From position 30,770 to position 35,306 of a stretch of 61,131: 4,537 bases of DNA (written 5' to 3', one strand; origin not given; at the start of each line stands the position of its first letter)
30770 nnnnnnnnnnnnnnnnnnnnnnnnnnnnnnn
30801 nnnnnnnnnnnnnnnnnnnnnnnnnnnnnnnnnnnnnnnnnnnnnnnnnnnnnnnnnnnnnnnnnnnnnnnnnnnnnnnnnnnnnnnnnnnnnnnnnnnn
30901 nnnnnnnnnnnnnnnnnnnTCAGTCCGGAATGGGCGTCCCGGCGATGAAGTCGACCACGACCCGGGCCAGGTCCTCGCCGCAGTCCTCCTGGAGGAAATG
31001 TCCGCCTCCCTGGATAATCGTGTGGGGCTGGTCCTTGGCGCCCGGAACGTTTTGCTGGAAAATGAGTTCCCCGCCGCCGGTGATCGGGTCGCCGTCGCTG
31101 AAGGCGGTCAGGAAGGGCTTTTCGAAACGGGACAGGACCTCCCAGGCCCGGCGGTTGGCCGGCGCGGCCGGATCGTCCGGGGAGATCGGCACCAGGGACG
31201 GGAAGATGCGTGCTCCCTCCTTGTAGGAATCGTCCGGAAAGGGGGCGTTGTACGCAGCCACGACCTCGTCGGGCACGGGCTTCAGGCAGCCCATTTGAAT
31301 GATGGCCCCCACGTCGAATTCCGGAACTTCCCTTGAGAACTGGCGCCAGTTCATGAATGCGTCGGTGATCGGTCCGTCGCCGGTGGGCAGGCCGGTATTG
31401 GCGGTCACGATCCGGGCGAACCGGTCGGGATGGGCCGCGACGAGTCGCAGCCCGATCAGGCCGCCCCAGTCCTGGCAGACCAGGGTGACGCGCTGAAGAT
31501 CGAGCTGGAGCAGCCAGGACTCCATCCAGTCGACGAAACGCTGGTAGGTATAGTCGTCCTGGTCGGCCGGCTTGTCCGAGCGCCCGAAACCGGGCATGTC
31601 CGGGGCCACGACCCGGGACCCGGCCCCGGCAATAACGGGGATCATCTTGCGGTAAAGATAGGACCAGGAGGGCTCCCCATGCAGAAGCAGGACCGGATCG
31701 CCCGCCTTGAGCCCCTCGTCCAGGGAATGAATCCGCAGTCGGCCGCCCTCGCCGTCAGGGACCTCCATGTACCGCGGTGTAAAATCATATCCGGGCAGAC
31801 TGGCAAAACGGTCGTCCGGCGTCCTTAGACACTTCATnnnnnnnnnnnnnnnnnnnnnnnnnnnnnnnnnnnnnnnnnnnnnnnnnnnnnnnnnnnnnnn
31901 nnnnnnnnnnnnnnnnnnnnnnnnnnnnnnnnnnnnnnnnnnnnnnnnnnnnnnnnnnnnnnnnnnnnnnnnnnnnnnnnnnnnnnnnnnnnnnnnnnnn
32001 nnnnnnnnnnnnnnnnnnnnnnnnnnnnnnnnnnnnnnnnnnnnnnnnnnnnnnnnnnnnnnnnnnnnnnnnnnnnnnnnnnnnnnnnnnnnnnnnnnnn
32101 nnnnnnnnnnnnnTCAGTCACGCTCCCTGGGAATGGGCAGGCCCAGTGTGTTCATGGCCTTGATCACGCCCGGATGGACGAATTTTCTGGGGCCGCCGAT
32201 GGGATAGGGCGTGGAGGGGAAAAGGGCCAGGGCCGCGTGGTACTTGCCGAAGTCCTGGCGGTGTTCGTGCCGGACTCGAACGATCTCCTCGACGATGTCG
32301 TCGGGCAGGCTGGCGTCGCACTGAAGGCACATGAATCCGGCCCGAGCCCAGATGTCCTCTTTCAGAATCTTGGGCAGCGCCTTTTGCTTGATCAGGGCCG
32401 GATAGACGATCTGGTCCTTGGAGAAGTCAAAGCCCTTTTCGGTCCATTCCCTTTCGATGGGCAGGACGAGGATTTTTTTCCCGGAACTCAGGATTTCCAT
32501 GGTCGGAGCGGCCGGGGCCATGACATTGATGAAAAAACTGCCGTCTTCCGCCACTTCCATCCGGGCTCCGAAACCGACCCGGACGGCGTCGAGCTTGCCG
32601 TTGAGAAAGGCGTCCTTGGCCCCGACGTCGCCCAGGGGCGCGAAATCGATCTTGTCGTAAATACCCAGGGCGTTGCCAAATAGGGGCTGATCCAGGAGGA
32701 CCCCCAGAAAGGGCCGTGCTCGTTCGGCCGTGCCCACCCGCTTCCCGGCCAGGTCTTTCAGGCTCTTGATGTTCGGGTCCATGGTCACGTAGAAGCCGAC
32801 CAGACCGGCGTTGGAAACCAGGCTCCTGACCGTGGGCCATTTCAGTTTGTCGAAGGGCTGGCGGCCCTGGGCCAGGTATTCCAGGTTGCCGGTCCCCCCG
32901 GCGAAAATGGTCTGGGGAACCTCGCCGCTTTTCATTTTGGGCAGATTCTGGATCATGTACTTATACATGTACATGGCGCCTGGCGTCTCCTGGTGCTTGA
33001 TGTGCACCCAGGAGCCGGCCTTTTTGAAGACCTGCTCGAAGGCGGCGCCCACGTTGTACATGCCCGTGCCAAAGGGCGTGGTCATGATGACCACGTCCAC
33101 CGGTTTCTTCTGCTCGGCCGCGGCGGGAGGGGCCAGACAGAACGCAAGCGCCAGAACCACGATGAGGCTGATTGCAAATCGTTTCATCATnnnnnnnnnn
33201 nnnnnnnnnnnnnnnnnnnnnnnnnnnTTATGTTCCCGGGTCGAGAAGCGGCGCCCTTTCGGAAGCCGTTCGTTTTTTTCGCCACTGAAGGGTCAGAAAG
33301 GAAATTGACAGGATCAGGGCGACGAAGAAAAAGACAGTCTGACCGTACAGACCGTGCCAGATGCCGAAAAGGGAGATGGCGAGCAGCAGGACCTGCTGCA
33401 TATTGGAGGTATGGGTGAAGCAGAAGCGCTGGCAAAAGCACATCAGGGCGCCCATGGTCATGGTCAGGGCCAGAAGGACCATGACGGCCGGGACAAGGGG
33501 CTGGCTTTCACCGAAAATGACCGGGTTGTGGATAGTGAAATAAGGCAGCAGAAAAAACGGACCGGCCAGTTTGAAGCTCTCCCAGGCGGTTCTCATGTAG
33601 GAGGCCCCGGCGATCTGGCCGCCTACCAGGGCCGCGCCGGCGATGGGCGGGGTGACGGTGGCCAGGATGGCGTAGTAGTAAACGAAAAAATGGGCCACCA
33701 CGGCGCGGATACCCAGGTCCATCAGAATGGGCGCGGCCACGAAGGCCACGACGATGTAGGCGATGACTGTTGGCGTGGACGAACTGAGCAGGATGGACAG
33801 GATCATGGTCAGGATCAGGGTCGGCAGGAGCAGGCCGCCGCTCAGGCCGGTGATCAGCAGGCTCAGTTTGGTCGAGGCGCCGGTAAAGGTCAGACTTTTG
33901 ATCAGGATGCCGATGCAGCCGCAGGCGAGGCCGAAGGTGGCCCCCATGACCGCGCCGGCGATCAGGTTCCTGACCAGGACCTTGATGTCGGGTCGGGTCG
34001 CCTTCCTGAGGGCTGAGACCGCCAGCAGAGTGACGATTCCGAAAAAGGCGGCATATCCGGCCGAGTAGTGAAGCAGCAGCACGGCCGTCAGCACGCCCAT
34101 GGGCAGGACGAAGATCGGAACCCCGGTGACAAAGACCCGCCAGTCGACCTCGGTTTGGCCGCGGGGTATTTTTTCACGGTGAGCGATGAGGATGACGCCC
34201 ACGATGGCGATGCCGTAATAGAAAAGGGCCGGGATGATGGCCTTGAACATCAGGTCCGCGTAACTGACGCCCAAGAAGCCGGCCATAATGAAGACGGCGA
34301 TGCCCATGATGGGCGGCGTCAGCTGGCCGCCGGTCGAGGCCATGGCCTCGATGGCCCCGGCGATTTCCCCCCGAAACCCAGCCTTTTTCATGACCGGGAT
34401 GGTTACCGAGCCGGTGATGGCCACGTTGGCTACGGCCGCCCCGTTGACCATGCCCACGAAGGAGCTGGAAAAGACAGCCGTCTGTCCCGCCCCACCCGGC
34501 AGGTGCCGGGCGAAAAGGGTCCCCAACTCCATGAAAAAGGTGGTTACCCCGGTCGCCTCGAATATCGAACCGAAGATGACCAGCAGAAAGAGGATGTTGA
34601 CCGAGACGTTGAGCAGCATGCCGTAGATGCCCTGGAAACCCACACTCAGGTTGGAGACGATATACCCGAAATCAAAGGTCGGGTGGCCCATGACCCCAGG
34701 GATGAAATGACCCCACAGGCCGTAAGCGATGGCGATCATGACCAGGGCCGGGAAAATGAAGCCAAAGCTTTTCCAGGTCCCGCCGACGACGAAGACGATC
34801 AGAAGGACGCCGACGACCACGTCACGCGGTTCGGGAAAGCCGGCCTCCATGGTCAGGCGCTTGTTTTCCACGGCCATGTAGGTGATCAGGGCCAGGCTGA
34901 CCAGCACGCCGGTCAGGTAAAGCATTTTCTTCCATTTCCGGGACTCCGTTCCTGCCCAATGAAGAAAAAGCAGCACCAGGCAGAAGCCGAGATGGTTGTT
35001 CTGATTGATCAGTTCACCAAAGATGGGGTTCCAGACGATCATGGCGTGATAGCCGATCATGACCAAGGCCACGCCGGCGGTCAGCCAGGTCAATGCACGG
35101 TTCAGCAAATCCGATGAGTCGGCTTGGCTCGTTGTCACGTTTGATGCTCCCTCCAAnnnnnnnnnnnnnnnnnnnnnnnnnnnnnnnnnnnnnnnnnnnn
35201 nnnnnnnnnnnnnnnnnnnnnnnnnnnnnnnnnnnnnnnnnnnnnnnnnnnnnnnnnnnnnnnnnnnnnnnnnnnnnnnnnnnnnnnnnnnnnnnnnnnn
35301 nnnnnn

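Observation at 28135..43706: Sigma-54/GAF-controlled cluster of cytoplasmic sulfate-ester and haloalkane hydrolases with TAXI-TRAP uptake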

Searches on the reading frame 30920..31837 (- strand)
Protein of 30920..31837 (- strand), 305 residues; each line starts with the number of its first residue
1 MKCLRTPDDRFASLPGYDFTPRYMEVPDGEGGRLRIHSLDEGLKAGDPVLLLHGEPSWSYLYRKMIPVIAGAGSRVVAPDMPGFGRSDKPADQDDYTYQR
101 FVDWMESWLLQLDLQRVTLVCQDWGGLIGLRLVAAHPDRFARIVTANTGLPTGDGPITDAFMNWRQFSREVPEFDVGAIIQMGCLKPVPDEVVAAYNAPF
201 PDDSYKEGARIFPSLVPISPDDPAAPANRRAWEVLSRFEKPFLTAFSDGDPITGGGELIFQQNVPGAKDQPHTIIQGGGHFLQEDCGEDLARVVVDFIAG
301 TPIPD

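Call 4: search_protein_families(library=pfam, proteins=[window:30920-31837:-], max_evalue=0.01)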
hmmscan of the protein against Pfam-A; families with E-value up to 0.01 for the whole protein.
window:30920-31837:- (305 aa): 3 families
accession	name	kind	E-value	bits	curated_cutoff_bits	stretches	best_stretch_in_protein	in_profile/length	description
PF00561.26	Abhydrolase_1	-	4.1e-27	95.9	25.8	1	48-157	2-103/245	alpha/beta hydrolase fold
PF12697.13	Abhydrolase_6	-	1.6e-16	62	26.3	1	49-292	1-216/217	Alpha/beta hydrolase family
PF12146.15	Hydrolase_4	-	3.2e-07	30.4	27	1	49-156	7-118/239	Serine aminopeptidase, S33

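Call 5: search_protein_families(library=ncbifam, proteins=[window:30920-31837:-], max_evalue=0.01)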
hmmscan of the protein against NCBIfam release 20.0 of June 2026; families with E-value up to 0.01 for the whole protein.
window:30920-31837:- (305 aa): 20 families
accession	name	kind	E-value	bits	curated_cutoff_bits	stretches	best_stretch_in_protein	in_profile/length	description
NF002043.0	PRK00870.1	subfamily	1.8e-143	477.5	265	1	1-300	1-300/302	haloalkane dehalogenase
NF002938.0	PRK03592.1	equivalog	2.3e-37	128.9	241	1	35-299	21-290/298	haloalkane dehalogenase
NF002873.0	PRK03204.1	equivalog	1.5e-20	73.7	466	1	32-160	22-146/286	haloalkane dehalogenase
NF045632.1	hydroxlase_HsaD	equivalog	6.6e-15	54.8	400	1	33-146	21-135/290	4,5:9,10-diseco-3-hydroxy-5,9,17-trioxoandrosta-1(10),2-diene-4-oate hydrolase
NF011457.0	PRK14875.1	equivalog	1.8e-11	43.6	307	1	34-143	120-226/372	acetoin dehydrogenase dihydrolipoyllysine-residue acetyltransferase subunit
TIGR03056.1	bchO_mg_che_rel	equivalog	1.1e-10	41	172.55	1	36-152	18-132/278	alpha/beta fold hydrolase BchO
NF004514.1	PRK05855.1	equivalog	5.3e-10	38.5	455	1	35-165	11-136/578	SDR family oxidoreductase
NF051488.1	bifunc_PcaDC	exception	5.9e-10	38.8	390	1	57-154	23-117/375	bifunctional 3-oxoadipate enol-lactonase/4-carboxymuconolactone decarboxylase PcaDC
TIGR01250.1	pro_imino_pep_2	subfamily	7e-10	38.9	167.65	1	45-144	24-125/288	proline iminopeptidase-family hydrolase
TIGR03343.1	biphenyl_bphD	equivalog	2.4e-09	36.8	462.15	1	23-146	9-132/282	2-hydroxy-6-oxo-6-phenylhexa-2,4-dienoate hydrolase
NF045945.1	ProImpepLactob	equivalog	4.1e-09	36.3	400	1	46-133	27-115/293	proline iminopeptidase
TIGR02427.1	protocat_pcaD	equivalog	4.1e-09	36.2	255.85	1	61-149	28-113/251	3-oxoadipate enol-lactonase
NF050089.1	i_nPHAscl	equivalog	4.1e-09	35.9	300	1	46-146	18-115/288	intracellular short-chain-length polyhydroxyalkanoate depolymerase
NF051487.1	bifunc_PcaCD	exception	3.8e-07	29.5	430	1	44-149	170-272/413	bifunctional 4-carboxymuconolactone decarboxylase/3-oxoadipate enol-lactonase PcaCD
TIGR03695.1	menH_SHCHC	equivalog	7.9e-07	28.8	208.55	1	48-150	4-108/252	2-succinyl-6-hydroxy-2,4-cyclohexadiene-1-carboxylate synthase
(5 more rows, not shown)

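Call 6: find_encoding_contigs(protein=window:30920-31837:-, flank=10000, max_places=10)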
Protein window:30920-31837:- (305 aa): 2 contigs read that carry it; 1 place shown.
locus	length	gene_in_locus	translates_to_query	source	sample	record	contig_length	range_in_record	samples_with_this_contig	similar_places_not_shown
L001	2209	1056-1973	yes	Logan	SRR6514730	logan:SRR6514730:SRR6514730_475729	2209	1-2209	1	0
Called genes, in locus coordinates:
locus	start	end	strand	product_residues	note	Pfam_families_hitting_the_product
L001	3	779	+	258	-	?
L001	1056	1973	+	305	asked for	PF00561:Abhydrolase_1, PF12146:Hydrolase_4 (weak), PF12697:Abhydrolase_6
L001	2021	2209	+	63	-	?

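Call 65: search_solved_structures(query=window:30920-31837:-, max_evalue=1e-10, show_alignments=3)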
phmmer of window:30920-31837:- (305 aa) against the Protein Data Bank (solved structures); distinct sequences matched with E-value up to 1e-10: 152 (the best 60 are shown).
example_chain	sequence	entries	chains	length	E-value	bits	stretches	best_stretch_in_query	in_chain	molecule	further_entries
6f9o_A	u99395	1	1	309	1.2e-130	438.9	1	1-302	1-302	Haloalkane dehalogenase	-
4mj3_A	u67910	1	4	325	1.7e-126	425.3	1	1-302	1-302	Haloalkane dehalogenase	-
5esr_A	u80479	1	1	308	3e-111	375.2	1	1-302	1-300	Haloalkane dehalogenase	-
2xt0_A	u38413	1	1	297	4.1e-70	240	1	1-294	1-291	HALOALKANE DEHALOGENASE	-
7avr_A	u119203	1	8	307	5.3e-58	200.2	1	2-291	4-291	Haloalkane dehalogenase 1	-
1hde_A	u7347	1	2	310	1.6e-53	185.5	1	3-299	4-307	HALOALKANE DEHALOGENASE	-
1bee_A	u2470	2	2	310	2.1e-53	185.1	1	3-299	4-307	HALOALKANE DEHALOGENASE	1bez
1b6g_A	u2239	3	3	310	2.2e-53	185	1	3-299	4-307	HALOALKANE DEHALOGENASE | PROTEIN (HALOALKANE DEHALOGENASE)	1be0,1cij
1edb_A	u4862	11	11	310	2.2e-53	185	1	3-299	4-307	HALOALKANE DEHALOGENASE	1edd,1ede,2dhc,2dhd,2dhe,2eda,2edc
3u1t_A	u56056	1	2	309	4.1e-26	95.4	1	19-298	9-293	DmmA Haloalkane Dehalogenase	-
5mxp_A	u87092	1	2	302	1.1e-25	94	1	35-296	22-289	Alpha/beta hydrolase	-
8oe2_A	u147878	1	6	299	3.6e-24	89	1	16-285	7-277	Haloalkane dehalogenase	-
4kaa_A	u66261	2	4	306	4.6e-24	88.6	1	16-223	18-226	Haloalkane dehalogenase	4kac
6y9g_A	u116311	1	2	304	5.3e-24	88.4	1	39-298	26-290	Ancestral haloalkane dehalogenase AncHLD5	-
4wcv_A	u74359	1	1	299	1.5e-23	86.9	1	16-285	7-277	Haloalkane dehalogenase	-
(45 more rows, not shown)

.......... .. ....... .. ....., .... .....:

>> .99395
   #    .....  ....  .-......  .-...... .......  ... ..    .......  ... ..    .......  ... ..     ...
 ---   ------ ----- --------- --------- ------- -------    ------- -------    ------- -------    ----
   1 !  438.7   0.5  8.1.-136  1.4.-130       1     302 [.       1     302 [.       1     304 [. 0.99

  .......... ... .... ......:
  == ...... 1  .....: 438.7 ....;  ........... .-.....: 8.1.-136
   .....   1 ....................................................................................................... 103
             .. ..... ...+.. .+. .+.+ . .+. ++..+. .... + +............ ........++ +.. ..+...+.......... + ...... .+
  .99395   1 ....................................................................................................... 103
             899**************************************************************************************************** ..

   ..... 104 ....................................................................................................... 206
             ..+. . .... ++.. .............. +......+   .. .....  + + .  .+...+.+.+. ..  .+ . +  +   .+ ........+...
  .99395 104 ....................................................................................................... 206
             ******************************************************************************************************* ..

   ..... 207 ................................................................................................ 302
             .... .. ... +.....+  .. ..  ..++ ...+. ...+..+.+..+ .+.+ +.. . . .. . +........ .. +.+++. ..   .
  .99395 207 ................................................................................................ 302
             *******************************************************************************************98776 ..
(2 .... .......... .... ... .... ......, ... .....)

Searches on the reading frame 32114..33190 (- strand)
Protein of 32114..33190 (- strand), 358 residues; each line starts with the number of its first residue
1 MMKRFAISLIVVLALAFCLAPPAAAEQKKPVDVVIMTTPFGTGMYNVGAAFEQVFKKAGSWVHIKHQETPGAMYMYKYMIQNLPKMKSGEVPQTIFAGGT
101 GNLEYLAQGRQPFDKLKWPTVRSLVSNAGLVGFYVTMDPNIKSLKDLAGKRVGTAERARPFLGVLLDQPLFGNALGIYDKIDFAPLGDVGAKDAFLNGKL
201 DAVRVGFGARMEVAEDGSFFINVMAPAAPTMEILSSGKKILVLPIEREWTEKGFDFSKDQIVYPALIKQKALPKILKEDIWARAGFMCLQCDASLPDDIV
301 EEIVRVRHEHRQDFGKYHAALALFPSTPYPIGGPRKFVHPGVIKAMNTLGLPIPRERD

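Call 4: search_protein_families(library=pfam, proteins=[window:32114-33190:-], max_evalue=0.01)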
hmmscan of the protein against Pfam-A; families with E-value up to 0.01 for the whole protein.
window:32114-33190:- (358 aa): 2 families
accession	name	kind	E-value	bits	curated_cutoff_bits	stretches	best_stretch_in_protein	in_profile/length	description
PF16868.10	NMT1_3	-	2.7e-09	37.5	27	1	35-322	1-262/289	NMT1-like family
PF09084.16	NMT1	-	0.00014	22.3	20.5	1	129-209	73-150/216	NMT1/THI5 like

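Call 5: search_protein_families(library=ncbifam, proteins=[window:32114-33190:-], max_evalue=0.01)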
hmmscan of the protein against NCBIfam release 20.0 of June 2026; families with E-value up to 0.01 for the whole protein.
window:32114-33190:- (358 aa): 1 family
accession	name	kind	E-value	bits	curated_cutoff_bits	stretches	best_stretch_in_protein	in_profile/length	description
TIGR02122.1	TRAP_TAXI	subfamily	3e-19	69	84.35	1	2-345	1-315/320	TAXI family TRAP transporter solute-binding subunit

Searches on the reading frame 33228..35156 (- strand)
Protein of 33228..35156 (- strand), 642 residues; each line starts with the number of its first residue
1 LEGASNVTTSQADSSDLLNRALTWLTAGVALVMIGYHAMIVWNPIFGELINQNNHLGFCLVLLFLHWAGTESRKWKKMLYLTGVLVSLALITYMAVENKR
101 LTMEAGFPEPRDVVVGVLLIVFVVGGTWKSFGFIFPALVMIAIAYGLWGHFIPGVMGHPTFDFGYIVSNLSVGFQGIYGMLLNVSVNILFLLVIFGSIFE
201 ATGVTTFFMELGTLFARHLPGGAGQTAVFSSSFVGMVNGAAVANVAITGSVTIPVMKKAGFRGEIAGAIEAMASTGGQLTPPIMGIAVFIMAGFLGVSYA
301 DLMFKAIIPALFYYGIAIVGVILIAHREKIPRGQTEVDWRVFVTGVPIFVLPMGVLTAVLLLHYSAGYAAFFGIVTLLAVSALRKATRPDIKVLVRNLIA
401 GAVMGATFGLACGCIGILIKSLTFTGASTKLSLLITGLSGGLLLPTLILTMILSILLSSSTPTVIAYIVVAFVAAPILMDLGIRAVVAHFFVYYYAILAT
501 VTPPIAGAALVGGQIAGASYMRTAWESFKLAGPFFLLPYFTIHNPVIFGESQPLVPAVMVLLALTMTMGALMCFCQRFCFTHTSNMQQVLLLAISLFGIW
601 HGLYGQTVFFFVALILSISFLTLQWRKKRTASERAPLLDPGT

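Call 4: search_protein_families(library=pfam, proteins=[window:33228-35156:-], max_evalue=0.01)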
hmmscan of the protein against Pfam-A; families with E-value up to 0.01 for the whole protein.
window:33228-35156:- (642 aa): 1 family
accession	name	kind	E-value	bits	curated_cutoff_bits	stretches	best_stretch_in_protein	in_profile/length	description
PF06808.19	DctM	-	4.8e-61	207.3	23.8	1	185-536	51-402/413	Tripartite ATP-independent periplasmic transporter, DctM component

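Call 5: search_protein_families(library=ncbifam, proteins=[window:33228-35156:-], max_evalue=0.01)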
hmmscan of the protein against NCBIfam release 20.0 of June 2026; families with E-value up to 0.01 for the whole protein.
window:33228-35156:- (642 aa): 3 families
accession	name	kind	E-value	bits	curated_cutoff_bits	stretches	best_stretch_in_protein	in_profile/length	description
TIGR02123.1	TRAP_fused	subfamily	1e-126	424.1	320.65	1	26-621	5-609/615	TRAP transporter fused permease subunit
TIGR00786.1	dctM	subfamily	2e-17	63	268.45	1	189-527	43-380/405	TRAP transporter large permease subunit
NF011634.1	PRK15060.1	equivalog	1.1e-05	24.7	800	1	187-508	57-377/425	2,3-diketo-L-gulonate TRAP transporter large permease YiaN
